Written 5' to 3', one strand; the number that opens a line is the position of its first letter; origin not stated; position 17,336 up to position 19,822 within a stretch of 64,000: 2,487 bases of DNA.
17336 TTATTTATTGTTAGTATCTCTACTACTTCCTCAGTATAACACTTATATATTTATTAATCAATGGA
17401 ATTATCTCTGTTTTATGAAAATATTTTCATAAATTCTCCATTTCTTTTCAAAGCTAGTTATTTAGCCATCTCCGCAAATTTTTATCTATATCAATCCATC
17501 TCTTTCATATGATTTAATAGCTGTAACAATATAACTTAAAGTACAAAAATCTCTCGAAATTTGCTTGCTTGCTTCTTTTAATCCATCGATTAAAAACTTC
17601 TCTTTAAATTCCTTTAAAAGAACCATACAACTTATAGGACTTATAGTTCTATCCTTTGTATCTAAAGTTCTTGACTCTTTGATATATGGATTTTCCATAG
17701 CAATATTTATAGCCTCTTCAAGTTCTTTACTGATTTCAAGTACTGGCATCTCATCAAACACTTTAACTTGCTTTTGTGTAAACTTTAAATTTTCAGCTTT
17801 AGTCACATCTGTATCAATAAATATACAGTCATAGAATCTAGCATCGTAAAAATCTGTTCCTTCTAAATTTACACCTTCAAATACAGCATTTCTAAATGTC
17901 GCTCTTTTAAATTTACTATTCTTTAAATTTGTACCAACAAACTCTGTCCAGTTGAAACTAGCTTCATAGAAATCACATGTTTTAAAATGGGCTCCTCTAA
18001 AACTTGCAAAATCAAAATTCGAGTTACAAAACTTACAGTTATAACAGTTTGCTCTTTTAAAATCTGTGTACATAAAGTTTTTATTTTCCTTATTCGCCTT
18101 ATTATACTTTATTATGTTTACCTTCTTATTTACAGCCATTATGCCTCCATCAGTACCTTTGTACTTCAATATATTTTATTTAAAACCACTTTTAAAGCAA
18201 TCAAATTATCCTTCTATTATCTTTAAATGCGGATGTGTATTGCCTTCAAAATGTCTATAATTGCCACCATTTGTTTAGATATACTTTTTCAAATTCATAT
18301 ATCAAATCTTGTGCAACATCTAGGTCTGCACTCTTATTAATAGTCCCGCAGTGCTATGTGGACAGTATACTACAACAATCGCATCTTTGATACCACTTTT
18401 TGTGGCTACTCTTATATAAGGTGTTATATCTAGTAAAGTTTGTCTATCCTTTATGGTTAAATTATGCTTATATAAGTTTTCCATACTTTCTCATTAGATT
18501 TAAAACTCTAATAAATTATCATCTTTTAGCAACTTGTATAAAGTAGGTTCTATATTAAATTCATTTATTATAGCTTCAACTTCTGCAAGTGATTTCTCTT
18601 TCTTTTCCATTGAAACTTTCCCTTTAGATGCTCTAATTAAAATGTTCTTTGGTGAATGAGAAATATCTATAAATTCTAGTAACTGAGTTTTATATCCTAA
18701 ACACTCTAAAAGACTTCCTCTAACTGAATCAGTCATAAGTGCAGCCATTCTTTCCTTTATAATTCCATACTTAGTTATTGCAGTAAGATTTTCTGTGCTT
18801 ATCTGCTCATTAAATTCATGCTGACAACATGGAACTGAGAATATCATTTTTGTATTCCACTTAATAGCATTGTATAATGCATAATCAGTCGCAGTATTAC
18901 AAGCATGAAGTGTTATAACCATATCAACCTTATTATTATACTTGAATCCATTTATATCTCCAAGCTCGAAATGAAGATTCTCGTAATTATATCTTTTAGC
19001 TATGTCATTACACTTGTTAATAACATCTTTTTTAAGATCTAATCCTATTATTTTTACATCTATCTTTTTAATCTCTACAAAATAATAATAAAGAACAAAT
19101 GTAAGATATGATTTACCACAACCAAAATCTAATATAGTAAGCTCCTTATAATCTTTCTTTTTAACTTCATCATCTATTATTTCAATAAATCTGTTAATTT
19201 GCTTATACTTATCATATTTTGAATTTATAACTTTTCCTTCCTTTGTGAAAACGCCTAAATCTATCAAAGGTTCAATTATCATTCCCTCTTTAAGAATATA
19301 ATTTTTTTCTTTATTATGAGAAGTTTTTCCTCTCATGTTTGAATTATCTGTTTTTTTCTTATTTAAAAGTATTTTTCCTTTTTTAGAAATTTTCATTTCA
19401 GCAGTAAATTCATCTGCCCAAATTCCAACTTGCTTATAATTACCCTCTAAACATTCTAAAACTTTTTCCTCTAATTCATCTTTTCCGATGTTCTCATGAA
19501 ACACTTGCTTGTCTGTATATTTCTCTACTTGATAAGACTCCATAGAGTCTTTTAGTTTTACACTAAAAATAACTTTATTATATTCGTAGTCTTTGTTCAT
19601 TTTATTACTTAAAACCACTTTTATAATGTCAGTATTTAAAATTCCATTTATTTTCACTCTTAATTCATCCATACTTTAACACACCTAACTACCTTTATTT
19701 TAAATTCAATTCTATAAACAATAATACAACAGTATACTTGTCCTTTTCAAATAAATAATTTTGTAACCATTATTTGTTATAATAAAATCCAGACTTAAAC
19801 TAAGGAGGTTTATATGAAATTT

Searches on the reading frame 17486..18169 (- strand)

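Call 34: search_protein_families(library=pfam, proteins=[window:17486-18169:-], max_evalue=0.01)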
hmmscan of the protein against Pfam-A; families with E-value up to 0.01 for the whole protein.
window:17486-18169:- (227 aa): 4 families
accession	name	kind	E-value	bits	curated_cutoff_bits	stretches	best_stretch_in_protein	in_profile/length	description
PF00805.28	Pentapeptide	-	1.8e-24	85.3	20.2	4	65-104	1-40/40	Pentapeptide repeats (8 copies)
PF13599.13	Pentapeptide_4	-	4.9e-15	55.8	38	2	31-96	12-77/78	Pentapeptide repeat region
PF13576.12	Pentapeptide_3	-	1.1e-13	51.6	27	2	77-119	1-46/48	Pentapeptide repeats (9 copies)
PF23894.2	LD_SV2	-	0.00013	22.7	29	1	69-126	24-81/92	SV2A/B/C luminal domain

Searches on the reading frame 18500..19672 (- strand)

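Call 34: search_protein_families(library=pfam, proteins=[window:18500-19672:-], max_evalue=0.01)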
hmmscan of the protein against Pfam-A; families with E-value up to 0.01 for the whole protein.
window:18500-19672:- (390 aa): 8 families
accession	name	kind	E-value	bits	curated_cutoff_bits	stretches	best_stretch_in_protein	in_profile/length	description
PF13679.12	Methyltransf_32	-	3.8e-42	144.1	27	1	154-290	1-143/143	Methyltransferase domain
PF13847.12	Methyltransf_31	-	1.4e-16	60.9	27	1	176-266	3-92/145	Methyltransferase domain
PF13649.12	Methyltransf_25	-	4.4e-07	30.9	27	1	180-262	1-78/97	Methyltransferase domain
PF05206.20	TRM13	-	6.9e-05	22.9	26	1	171-307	12-162/257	Methyltransferase TRM13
PF01135.25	PCMT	-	0.00026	21.2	20.3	1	178-281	75-174/210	Protein-L-isoaspartate(D-aspartate) O-methyltransferase (PCMT)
PF08242.18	Methyltransf_12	-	0.0021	19.2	30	1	181-259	1-76/98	Methyltransferase domain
PF08241.18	Methyltransf_11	-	0.0051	17.9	21.2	0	181-263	1-75/95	Methyltransferase domain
PF02390.23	Methyltransf_4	-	0.0085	16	24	0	179-240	4-60/173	Putative methyltransferase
